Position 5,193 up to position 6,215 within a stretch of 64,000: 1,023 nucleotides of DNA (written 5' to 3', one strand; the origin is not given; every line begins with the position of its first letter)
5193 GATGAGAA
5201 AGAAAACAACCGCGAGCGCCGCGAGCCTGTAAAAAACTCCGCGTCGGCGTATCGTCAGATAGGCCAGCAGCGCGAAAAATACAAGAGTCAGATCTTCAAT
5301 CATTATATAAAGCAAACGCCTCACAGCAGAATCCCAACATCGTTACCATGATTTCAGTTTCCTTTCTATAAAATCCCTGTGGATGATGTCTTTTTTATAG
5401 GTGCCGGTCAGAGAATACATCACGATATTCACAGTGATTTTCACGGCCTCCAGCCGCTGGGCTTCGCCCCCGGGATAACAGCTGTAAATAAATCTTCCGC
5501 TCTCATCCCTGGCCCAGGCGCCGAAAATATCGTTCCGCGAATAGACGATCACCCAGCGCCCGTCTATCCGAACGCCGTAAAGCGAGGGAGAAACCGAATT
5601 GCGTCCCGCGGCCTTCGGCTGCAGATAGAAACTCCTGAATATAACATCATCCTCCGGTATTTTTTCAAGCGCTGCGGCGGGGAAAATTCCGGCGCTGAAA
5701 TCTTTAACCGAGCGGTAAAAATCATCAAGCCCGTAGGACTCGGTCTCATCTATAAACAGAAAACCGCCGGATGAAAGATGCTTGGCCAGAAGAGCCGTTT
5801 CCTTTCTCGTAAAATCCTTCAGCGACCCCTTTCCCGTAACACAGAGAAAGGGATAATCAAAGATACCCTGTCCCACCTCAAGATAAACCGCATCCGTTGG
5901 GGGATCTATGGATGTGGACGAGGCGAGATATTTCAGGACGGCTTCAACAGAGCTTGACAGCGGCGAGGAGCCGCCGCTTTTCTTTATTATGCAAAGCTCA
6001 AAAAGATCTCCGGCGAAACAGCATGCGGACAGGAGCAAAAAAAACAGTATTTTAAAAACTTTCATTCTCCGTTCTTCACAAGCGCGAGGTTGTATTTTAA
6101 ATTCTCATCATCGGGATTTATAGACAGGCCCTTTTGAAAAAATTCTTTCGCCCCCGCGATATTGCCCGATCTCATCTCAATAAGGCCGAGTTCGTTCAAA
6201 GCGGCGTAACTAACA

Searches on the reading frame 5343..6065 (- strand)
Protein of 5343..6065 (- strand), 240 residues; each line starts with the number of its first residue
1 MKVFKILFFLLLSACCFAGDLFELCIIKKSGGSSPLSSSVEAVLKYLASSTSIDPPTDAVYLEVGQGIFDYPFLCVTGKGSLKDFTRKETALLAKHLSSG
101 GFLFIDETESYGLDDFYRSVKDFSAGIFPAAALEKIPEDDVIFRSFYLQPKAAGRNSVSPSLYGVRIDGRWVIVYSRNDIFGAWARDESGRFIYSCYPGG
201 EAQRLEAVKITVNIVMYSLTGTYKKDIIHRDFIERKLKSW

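Call 69: search_protein_families(library=pfam, proteins=[window:5343-6065:-], max_evalue=0.000001)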
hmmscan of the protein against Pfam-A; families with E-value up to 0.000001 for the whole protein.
window:5343-6065:- (240 aa): 1 family
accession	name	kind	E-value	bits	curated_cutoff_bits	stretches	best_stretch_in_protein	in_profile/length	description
PF13709.12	DUF4159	-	1.5e-33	116.5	25.9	1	38-219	18-202/202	Domain of unknown function (DUF4159)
